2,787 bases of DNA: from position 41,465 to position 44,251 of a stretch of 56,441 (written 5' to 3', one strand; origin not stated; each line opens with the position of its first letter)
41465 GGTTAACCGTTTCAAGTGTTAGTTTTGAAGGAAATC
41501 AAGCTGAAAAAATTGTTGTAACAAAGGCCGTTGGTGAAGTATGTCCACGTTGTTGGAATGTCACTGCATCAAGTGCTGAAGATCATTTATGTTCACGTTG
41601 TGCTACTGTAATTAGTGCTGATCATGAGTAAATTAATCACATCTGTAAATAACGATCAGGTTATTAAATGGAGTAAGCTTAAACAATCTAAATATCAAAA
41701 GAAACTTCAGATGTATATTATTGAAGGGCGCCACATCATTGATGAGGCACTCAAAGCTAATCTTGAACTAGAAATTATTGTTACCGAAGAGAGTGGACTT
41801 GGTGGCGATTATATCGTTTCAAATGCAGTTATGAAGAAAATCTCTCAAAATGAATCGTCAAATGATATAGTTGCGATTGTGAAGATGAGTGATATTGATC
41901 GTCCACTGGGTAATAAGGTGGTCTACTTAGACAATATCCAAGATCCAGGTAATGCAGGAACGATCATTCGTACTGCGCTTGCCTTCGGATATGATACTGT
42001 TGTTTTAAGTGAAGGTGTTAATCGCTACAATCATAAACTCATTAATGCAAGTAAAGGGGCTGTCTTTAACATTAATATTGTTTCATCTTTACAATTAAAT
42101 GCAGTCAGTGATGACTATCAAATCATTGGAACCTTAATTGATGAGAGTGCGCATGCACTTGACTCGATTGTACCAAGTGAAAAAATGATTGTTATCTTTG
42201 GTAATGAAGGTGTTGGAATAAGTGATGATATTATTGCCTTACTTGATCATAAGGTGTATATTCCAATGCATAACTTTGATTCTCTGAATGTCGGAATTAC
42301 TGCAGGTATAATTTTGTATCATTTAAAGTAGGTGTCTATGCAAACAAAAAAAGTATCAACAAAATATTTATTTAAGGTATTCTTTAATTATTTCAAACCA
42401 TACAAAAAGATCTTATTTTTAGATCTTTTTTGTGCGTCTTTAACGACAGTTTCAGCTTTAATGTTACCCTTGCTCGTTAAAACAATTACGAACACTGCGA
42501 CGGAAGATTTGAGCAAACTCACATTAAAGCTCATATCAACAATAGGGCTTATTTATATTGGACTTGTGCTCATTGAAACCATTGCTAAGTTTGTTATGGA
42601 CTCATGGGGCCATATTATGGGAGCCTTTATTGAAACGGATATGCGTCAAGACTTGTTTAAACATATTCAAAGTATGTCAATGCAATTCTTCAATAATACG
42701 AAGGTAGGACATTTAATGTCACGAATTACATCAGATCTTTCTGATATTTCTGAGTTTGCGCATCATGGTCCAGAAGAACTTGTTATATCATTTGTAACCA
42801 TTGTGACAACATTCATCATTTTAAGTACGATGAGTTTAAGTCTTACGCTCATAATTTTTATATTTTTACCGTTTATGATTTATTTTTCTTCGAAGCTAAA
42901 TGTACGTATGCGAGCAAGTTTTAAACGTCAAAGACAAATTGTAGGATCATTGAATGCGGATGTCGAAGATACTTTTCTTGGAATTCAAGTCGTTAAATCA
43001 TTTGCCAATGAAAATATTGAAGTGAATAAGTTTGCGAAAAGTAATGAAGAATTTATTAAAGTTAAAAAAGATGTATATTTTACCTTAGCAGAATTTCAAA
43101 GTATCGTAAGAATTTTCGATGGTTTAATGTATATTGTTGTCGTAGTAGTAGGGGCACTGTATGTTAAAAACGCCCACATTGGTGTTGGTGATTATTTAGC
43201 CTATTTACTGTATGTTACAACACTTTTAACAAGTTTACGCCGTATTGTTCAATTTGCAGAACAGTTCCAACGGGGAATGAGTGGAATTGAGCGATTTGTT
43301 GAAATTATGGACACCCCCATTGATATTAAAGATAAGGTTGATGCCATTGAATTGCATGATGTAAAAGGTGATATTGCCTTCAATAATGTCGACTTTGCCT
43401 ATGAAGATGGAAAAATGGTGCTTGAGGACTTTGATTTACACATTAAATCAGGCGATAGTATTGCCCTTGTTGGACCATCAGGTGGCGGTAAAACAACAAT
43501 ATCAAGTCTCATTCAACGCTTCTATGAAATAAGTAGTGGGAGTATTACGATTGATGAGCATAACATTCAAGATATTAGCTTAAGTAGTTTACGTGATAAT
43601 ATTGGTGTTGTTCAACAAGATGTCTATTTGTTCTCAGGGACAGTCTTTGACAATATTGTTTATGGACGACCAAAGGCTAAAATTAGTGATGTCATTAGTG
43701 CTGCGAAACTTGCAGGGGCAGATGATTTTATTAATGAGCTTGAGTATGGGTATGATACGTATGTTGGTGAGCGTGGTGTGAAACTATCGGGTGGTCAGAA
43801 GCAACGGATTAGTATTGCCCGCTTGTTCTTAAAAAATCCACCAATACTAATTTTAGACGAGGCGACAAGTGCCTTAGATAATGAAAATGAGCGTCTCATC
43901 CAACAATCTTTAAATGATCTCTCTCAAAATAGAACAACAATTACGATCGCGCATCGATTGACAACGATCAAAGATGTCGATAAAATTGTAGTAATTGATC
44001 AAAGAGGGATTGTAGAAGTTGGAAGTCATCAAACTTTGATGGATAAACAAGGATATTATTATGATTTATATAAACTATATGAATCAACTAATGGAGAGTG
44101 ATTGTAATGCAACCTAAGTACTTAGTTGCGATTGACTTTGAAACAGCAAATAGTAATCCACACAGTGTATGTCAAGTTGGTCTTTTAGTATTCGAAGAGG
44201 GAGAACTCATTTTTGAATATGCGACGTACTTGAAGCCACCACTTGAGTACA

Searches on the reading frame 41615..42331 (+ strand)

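Call 37: search_protein_families(library=pfam, proteins=[window:41615-42331:+], max_evalue=0.001)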
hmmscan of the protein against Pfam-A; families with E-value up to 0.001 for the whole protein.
window:41615-42331:+ (238 aa): 3 families
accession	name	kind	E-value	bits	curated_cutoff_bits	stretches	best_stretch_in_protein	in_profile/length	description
PF00588.24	SpoU_methylase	-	1.2e-31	110.1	29.7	1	102-235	3-142/142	SpoU rRNA Methylase family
PF22435.1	MRM3-like_sub_bind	-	2.1e-10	41.3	27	1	13-87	1-84/84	MRM3-like substrate binding domain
PF08032.17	SpoU_sub_bind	-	1.2e-06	29.1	22.8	0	35-57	1-23/76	RNA 2'-O ribose methyltransferase substrate binding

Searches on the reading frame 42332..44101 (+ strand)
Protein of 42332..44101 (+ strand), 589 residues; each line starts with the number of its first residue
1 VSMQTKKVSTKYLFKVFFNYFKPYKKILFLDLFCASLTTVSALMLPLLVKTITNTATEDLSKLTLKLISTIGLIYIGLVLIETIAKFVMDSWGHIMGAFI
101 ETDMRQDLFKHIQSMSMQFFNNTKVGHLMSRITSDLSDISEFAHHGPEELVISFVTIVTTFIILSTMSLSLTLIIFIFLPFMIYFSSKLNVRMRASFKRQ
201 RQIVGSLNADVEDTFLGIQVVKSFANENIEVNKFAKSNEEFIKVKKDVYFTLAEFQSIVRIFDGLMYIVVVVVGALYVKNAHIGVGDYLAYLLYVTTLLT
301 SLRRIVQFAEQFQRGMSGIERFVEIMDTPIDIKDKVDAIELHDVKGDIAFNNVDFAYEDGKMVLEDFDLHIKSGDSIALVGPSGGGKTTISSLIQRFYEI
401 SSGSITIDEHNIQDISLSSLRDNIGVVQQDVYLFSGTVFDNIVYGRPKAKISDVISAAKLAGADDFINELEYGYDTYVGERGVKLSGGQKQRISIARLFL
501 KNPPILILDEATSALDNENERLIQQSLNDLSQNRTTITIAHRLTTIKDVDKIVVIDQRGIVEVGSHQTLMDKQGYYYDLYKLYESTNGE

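Call 23: find_encoding_contigs(protein=window:42332-44101:+, flank=10000, max_places=2)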
Protein window:42332-44101:+ (589 aa): no gene with exactly this product is on record in the collection.
